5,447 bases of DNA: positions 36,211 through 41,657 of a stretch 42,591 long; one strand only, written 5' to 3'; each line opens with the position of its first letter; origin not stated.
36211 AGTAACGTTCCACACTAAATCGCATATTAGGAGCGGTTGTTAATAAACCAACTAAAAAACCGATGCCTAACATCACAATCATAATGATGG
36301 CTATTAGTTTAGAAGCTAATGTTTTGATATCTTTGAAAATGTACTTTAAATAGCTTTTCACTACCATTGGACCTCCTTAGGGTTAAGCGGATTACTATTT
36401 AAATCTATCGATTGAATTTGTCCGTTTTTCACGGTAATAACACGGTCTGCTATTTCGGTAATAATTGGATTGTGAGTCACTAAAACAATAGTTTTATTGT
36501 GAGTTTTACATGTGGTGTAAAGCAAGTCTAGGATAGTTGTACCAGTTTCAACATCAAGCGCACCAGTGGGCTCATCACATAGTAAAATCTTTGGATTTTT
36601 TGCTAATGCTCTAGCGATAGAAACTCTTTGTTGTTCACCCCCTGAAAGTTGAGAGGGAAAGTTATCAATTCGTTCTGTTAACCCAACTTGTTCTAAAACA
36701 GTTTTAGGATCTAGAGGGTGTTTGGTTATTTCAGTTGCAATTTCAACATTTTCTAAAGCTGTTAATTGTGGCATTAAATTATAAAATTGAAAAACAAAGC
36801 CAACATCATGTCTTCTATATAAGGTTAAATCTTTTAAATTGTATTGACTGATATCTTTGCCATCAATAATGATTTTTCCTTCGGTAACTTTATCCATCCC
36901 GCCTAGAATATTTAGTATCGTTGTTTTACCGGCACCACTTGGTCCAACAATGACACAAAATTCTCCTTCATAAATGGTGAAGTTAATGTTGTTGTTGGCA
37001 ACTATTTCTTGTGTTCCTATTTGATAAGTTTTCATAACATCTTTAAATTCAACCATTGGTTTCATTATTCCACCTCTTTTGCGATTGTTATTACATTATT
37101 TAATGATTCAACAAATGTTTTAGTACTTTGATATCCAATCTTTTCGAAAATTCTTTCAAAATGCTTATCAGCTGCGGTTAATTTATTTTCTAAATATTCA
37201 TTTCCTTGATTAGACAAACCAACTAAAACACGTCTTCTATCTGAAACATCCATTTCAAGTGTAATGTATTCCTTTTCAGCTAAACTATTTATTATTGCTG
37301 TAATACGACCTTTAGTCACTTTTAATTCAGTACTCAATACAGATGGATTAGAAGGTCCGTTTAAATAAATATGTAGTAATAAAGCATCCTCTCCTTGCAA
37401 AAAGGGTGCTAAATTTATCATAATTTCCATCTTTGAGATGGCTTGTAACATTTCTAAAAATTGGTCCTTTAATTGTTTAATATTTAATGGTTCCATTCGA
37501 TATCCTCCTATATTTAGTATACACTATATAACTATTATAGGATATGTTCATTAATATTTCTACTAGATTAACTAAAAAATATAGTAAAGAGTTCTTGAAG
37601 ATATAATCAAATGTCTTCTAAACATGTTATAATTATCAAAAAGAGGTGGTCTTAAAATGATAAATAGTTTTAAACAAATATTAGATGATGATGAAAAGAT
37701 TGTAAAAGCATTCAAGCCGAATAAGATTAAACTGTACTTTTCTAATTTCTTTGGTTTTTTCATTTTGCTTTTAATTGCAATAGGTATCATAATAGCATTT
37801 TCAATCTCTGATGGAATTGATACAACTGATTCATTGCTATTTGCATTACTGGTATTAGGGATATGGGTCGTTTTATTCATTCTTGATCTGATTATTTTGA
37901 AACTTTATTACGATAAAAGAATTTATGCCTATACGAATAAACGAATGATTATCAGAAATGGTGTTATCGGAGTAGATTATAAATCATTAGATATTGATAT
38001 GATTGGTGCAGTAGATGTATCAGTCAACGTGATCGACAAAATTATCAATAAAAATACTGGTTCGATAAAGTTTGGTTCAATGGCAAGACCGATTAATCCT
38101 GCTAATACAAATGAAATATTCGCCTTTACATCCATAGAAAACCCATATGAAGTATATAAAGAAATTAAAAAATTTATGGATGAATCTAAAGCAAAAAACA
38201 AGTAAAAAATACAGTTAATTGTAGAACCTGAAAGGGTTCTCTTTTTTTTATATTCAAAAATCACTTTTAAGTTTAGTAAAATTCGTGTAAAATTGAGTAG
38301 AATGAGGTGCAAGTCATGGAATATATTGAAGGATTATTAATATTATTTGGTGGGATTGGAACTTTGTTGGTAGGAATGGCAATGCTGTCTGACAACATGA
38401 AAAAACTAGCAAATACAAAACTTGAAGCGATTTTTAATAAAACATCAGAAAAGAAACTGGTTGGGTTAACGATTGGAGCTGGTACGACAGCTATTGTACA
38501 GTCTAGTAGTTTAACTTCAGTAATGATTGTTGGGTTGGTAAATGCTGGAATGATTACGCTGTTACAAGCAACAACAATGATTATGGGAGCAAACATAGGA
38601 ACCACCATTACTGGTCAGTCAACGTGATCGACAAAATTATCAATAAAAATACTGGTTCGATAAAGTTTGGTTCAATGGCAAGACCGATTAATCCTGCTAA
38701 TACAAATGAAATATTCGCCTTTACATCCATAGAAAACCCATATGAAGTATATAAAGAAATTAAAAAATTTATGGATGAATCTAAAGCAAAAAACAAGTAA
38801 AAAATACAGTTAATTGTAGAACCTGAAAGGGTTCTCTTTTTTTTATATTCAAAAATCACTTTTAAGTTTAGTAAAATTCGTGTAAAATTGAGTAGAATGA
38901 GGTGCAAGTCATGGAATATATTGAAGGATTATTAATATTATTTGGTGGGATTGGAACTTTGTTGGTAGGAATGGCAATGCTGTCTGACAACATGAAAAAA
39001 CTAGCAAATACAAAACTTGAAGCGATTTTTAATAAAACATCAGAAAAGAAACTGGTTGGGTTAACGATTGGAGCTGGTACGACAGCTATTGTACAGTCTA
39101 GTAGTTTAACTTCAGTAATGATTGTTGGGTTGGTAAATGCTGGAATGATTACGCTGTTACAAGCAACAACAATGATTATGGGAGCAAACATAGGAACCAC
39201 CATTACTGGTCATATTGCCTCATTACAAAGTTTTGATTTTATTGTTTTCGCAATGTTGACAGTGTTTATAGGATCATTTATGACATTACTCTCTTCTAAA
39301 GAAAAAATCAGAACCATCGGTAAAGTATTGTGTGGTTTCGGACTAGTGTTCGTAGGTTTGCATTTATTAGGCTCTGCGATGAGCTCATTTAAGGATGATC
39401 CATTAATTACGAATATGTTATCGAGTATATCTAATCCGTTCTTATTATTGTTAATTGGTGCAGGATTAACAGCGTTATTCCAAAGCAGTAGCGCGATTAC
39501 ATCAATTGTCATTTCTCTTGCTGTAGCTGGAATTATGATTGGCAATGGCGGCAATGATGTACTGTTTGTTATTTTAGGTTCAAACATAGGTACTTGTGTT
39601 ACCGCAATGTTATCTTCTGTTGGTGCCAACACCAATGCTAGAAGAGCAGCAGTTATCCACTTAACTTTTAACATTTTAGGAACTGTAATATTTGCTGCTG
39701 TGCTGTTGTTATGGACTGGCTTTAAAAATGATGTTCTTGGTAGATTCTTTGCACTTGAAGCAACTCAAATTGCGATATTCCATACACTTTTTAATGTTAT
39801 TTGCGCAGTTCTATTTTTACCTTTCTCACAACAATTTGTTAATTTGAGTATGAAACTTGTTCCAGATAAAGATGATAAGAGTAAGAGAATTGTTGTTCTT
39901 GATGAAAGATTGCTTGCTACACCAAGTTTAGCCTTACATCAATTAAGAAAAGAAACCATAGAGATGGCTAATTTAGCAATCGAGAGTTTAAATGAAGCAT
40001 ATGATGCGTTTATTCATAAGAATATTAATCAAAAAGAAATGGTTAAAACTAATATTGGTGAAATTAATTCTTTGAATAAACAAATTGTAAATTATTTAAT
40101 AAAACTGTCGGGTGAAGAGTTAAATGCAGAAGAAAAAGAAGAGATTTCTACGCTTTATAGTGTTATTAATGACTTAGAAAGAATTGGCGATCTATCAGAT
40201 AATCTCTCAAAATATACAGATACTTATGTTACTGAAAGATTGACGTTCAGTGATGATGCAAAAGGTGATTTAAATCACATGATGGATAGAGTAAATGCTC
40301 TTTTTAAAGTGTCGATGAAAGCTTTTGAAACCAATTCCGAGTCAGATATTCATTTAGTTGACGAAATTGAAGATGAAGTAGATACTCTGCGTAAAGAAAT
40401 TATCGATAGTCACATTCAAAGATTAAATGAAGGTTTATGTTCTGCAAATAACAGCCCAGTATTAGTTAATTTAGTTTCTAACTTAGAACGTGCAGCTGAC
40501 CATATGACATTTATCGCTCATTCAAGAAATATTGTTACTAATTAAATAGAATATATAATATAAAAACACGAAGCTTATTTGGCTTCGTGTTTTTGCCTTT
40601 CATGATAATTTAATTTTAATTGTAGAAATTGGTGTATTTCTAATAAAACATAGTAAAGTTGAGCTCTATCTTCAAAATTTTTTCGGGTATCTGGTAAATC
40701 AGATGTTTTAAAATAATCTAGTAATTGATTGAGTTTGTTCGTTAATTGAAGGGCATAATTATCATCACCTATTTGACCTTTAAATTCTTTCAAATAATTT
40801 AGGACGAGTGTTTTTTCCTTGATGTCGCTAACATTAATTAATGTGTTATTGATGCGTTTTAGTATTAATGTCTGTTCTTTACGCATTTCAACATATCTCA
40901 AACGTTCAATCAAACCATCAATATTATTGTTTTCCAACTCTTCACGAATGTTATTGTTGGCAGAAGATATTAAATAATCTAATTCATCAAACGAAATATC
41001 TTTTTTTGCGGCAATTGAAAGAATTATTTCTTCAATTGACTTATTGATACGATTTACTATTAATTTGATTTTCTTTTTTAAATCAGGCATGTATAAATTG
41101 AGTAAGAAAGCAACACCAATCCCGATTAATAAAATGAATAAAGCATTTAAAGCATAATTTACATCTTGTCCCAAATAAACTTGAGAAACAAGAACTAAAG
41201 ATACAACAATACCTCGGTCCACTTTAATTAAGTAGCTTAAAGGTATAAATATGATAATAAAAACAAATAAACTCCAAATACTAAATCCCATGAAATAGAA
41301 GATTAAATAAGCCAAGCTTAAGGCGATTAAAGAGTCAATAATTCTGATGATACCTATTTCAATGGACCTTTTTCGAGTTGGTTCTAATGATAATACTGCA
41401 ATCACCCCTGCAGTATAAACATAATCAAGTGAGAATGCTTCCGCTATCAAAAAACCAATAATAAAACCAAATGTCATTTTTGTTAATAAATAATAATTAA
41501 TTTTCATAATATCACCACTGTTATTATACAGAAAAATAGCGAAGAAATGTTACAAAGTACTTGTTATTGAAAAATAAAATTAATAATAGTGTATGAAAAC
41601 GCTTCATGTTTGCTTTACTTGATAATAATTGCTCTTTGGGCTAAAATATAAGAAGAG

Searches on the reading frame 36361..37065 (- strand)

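Call 5: search_protein_families(library=pfam, proteins=[window:36361-37065:-], max_evalue=0.01)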
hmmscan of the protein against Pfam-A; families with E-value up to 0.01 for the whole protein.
window:36361-37065:- (234 aa): 8 families
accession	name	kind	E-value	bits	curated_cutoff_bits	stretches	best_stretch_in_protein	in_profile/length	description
PF00005.33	ABC_tran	-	2.1e-37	129.2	25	1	25-167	2-136/137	ABC transporter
PF13304.12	AAA_21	-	1.5e-06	29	27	1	38-59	3-27/304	AAA domain, putative AbiEii toxin, Type IV TA system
PF02463.25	SMC_N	-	9.9e-06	25.6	40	1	33-214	23-213/220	RecF/RecN/SMC N terminal domain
PF20720.3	nSTAND3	-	0.00025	21.2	27.2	0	34-54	17-37/155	Novel STAND NTPase 3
PF13476.12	AAA_23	-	0.00044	21.4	27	1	24-54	12-39/201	AAA domain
PF03193.22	RsgA_GTPase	-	0.00068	19.9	30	1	32-65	104-137/174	RsgA GTPase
PF13521.12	AAA_28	-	0.0047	17.6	27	0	37-55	2-20/164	AAA domain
PF13401.12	AAA_22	-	0.0056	17.4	27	1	35-57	6-28/130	AAA domain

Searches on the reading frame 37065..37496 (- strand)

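Call 86: search_protein_families(library=pfam, proteins=[window:37065-37496:-], max_evalue=0.001)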
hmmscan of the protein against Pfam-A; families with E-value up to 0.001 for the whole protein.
window:37065-37496:- (143 aa): 5 families
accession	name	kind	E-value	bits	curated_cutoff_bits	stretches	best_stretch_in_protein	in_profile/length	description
PF12802.13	MarR_2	-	2e-08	34.7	27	1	39-89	10-61/61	MarR family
PF01047.28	MarR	-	4.6e-06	26.9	24.6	1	39-90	8-59/59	MarR family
PF13601.12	HTH_34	-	1.5e-05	25.5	27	1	49-107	15-74/80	Winged helix DNA-binding domain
PF13463.12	HTH_27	-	4.2e-05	24.2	22.2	1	36-98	5-68/68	Winged helix DNA-binding domain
PF22381.2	Staph_reg_Sar_Rot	-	0.00023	21.6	27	1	39-103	19-83/85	Transcriptional regulator SarA/Rot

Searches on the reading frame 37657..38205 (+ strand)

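Call 86: search_protein_families(library=pfam, proteins=[window:37657-38205:+], max_evalue=0.001)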
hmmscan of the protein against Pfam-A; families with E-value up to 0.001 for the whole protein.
window:37657-38205:+ (182 aa): 1 family
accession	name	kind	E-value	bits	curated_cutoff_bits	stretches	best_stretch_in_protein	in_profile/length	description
PF03703.20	bPH_2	-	9.1e-05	23.1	22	1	88-169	5-77/78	Bacterial PH domain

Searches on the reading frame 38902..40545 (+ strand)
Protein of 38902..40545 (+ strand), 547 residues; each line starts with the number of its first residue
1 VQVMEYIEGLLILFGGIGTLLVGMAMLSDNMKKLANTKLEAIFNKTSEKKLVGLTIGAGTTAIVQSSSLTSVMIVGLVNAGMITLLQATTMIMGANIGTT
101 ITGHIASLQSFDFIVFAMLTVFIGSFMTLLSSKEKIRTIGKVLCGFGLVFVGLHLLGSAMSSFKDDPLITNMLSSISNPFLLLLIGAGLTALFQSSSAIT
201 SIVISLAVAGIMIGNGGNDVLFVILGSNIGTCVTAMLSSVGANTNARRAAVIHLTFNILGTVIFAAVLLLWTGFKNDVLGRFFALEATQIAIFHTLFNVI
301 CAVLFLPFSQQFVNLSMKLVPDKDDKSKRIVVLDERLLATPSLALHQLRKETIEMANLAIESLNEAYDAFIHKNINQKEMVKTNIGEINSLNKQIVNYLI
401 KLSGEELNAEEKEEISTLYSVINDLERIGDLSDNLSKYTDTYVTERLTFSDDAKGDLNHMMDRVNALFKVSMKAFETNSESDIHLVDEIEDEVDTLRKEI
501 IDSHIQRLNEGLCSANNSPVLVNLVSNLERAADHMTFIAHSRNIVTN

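Call 59: search_protein_families(library=pfam, proteins=[window:38902-40545:+], max_evalue=0.0001)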
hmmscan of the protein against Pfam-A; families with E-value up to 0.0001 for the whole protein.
window:38902-40545:+ (547 aa): 2 families
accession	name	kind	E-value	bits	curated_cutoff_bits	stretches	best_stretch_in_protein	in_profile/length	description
PF02690.20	Na_Pi_cotrans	-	3.5e-48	163.6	29.1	2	20-157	2-136/137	Na+/Pi-cotransporter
PF01895.24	PhoU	-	7.3e-23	81.2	23.5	2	353-438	2-88/89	PhoU domain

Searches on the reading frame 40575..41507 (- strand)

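Call 59: search_protein_families(library=pfam, proteins=[window:40575-41507:-], max_evalue=0.0001)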
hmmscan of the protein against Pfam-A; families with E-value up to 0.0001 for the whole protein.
window:40575-41507:- (310 aa): 3 families
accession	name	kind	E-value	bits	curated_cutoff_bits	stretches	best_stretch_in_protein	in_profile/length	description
PF06081.17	ArAE_1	-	3.7e-30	105.3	22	1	8-140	7-141/141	Aromatic acid exporter family member 1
PF11728.13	ArAE_1_C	-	7.8e-24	85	22.4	1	139-298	7-165/166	Putative aromatic acid exporter C-terminal domain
PF13515.12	FUSC_2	-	3.8e-06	27.5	25.6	1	18-135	2-125/126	Fusaric acid resistance protein-like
